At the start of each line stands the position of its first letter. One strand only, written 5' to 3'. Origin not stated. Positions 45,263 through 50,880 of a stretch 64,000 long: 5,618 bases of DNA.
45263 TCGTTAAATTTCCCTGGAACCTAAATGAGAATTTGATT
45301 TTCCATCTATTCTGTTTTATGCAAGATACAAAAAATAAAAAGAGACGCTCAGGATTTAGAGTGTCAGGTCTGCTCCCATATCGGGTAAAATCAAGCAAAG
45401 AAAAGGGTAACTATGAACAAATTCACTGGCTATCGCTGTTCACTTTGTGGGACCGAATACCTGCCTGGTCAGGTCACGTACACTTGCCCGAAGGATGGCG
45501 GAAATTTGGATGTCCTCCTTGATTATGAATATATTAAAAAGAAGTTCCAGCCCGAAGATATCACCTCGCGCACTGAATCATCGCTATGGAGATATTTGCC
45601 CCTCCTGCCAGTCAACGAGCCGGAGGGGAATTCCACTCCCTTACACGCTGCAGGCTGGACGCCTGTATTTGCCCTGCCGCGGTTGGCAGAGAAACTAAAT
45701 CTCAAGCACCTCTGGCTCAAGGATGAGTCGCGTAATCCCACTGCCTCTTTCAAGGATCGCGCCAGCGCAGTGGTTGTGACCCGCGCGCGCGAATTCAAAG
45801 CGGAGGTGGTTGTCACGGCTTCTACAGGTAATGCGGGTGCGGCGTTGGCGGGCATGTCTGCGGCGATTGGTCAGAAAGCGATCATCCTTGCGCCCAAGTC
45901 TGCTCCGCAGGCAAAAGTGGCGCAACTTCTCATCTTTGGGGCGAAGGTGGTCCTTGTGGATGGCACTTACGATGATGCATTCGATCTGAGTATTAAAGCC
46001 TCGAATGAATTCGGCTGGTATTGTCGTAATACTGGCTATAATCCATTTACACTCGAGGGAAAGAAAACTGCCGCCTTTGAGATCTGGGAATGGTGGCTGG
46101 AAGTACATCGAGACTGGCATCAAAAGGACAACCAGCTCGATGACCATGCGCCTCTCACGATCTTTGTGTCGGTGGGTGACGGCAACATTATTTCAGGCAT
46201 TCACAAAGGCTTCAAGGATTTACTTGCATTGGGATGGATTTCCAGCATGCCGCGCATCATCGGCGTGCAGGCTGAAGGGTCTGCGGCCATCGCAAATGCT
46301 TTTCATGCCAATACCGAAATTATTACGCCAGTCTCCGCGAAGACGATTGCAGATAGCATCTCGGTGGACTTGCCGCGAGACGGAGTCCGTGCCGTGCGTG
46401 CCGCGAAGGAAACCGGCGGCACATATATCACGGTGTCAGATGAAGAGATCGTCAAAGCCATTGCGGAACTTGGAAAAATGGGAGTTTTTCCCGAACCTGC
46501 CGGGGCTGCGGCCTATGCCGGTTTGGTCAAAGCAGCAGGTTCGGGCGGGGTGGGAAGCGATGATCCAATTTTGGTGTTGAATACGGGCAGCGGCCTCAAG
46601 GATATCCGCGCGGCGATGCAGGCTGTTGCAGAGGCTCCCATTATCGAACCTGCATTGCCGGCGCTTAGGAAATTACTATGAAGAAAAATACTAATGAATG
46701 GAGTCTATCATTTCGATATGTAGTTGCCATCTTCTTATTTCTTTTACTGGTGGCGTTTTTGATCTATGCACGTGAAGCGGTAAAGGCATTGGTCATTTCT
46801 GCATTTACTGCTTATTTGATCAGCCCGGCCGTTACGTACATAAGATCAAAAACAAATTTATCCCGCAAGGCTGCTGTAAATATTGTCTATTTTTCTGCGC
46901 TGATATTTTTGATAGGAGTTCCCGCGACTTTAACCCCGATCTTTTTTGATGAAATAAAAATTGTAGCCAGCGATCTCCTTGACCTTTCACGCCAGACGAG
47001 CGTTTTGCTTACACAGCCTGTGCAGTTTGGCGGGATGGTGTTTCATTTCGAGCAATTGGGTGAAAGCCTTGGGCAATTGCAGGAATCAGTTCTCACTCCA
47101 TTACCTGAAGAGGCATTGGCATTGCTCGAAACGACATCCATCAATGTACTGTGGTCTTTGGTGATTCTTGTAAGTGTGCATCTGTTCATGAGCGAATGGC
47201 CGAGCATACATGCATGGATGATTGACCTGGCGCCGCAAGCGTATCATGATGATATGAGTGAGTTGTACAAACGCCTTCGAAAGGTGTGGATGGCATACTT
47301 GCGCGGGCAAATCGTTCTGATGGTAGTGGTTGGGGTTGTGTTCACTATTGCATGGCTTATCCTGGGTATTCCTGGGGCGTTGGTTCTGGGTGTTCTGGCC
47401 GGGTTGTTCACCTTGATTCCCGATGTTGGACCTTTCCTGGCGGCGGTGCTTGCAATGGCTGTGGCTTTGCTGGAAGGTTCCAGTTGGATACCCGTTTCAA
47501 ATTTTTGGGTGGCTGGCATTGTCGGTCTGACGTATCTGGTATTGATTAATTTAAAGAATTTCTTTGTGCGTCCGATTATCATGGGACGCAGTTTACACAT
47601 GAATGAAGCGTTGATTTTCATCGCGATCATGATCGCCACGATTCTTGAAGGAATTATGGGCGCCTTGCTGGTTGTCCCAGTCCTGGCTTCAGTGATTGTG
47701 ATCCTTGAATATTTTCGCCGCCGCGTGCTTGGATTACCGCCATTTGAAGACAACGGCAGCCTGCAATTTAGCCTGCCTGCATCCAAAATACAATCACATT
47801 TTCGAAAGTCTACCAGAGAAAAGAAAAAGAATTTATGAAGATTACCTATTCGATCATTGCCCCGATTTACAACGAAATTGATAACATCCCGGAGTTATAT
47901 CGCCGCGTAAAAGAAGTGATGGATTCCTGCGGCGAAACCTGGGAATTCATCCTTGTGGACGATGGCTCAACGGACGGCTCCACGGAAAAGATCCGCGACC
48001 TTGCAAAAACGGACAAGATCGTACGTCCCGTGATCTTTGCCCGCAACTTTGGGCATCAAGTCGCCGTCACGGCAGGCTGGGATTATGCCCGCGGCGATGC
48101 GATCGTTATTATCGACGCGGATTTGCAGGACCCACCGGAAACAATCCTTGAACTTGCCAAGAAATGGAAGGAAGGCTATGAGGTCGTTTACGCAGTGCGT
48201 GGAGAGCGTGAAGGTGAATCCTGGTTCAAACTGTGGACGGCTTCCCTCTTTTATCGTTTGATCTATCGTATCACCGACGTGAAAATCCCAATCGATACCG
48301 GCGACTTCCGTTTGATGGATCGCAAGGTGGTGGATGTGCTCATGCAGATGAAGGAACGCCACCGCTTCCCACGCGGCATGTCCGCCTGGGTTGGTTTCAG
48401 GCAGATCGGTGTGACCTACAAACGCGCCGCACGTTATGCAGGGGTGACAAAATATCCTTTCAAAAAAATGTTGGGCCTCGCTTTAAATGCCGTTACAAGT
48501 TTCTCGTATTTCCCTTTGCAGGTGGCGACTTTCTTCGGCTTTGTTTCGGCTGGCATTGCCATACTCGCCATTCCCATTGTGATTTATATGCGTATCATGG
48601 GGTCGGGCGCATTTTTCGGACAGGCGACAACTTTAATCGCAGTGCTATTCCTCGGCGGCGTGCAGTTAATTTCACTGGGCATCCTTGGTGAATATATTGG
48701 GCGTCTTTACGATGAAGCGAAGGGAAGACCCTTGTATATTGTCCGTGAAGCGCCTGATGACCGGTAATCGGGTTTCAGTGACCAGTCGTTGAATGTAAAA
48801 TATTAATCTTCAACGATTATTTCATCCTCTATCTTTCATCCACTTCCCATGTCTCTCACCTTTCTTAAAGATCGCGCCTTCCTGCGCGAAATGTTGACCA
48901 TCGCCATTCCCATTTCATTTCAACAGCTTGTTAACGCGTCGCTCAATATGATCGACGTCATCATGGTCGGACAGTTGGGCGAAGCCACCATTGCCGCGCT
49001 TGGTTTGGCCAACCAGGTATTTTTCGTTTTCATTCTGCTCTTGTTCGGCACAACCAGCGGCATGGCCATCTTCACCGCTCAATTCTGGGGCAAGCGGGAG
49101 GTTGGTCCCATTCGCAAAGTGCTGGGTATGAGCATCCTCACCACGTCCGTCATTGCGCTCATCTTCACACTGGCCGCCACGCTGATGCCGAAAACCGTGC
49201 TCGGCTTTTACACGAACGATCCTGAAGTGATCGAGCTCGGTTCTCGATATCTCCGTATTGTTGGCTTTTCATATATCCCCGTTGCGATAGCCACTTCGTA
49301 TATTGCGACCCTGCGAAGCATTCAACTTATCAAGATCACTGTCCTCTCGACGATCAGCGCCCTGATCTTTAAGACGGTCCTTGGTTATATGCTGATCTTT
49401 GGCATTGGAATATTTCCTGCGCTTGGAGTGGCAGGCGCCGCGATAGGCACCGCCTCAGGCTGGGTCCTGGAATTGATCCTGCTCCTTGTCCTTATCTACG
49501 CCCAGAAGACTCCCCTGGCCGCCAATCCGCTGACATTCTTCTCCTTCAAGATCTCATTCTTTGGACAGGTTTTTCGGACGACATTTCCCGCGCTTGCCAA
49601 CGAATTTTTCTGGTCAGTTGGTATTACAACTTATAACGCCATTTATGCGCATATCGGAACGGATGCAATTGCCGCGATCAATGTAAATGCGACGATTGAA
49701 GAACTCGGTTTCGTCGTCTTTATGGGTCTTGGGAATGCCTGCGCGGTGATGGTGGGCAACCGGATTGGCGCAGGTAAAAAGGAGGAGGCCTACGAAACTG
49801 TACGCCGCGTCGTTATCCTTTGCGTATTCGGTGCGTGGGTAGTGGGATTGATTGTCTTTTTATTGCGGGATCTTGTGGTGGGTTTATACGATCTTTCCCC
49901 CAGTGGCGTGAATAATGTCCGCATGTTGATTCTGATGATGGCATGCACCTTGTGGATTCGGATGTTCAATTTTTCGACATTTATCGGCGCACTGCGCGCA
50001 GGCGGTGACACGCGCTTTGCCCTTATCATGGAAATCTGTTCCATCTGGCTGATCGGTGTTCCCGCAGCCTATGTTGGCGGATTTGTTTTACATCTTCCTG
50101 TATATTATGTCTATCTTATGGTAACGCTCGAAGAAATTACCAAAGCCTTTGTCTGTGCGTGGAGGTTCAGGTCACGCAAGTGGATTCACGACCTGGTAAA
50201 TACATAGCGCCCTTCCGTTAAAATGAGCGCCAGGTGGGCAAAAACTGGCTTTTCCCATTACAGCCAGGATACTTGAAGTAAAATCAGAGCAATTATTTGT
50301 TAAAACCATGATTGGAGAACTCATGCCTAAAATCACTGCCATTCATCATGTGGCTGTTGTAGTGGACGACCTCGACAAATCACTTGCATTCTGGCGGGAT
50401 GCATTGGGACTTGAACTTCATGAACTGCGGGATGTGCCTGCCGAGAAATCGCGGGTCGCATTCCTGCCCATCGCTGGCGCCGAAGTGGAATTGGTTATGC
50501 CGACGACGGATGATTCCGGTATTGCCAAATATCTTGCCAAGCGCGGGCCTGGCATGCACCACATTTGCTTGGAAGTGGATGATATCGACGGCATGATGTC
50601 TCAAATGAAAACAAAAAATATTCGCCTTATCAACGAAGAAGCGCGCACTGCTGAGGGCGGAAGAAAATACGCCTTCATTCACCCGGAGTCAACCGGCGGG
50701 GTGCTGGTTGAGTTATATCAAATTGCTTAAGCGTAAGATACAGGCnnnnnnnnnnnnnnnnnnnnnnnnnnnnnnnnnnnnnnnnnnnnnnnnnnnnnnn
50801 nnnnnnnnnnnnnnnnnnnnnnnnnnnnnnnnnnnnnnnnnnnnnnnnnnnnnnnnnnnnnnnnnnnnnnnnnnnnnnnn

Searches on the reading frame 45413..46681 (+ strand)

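Call 29: search_protein_families(library=ncbifam, proteins=[window:45413-46681:+], max_evalue=1e-25)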
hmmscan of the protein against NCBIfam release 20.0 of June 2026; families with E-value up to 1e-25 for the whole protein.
window:45413-46681:+ (422 aa): 10 families
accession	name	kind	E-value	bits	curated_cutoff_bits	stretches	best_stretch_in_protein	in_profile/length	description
NF006050.0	PRK08197.1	equivalog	1.4e-80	271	303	1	3-400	5-387/406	threonine synthase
NF004170.0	PRK05638.1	equivalog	4.9e-61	206.6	421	1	8-397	3-358/442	threonine synthase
TIGR00260.1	thrC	equivalog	4.8e-54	183.8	167.1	1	59-378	2-314/340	threonine synthase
NF006205.0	PRK08329.1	equivalog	4.9e-46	157.3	358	1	8-396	3-345/347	threonine synthase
NF005035.0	PRK06450.1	equivalog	2.6e-45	154.7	301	1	8-396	5-336/338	threonine synthase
NF004996.0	PRK06381.1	equivalog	7.4e-41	140.2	266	1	80-389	13-314/319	threonine synthase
NF006094.0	PRK08246.1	subfamily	1.3e-31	110.1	331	1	83-373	24-284/310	serine/threonine dehydratase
TIGR01127.1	ilvA_1Cterm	equivalog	1.5e-27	96.6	378.75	1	99-373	16-267/380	threonine ammonia-lyase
TIGR01124.1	ilvA_2Cterm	equivalog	1.4e-26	93.2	411.3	1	78-393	13-304/499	threonine ammonia-lyase, biosynthetic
NF006674.0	PRK09224.1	subfamily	2.8e-26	92.3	577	1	79-378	22-298/508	threonine ammonia-lyase IlvA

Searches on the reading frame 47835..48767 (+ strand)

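Call 29: search_protein_families(library=ncbifam, proteins=[window:47835-48767:+], max_evalue=1e-25)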
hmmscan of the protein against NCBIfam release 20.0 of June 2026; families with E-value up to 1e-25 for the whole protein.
window:47835-48767:+ (310 aa): 2 families
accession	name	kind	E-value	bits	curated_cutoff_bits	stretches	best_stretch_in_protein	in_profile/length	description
NF047588.1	GlcsyltransPgfSStrep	equivalog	2.4e-79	266.7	500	1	5-305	3-304/308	glycosyltransferase PgfS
NF007986.1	PRK10714.1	equivalog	3.1e-55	187.4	529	1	6-305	9-310/316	undecaprenyl-phosphate 4-deoxy-4-formamido-L-arabinose transferase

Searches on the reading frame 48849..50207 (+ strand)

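Call 29: search_protein_families(library=ncbifam, proteins=[window:48849-50207:+], max_evalue=1e-25)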
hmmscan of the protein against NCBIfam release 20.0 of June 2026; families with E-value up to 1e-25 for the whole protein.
window:48849-50207:+ (452 aa): 3 families
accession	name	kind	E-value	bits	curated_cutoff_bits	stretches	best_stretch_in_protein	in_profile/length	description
TIGR00797.1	matE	subfamily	1.7e-61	208.3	147.4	1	21-416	1-390/396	MATE family efflux transporter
NF007562.1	PRK10189.1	equivalog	4.1e-29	101.7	465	1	11-447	25-464/470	EmmdR/YeeO family multidrug/toxin efflux MATE transporter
NF041801.1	MATE_SolL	equivalog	6e-29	101.1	780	1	9-418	16-424/458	solanimycin export family MATE transporter SolL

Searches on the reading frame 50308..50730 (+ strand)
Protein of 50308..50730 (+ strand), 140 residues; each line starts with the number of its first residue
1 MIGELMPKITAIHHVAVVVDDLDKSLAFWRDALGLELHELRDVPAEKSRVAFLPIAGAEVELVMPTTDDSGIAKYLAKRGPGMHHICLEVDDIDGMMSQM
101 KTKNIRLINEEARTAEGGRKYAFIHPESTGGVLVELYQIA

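Call 29: search_protein_families(library=ncbifam, proteins=[window:50308-50730:+], max_evalue=1e-25)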
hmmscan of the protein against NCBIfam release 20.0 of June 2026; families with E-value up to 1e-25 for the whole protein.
window:50308-50730:+ (140 aa): 1 family
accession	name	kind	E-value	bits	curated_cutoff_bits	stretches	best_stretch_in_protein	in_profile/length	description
TIGR03081.1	metmalonyl_epim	equivalog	1.8e-39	135.3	114.95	1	12-138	2-129/129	methylmalonyl-CoA epimerase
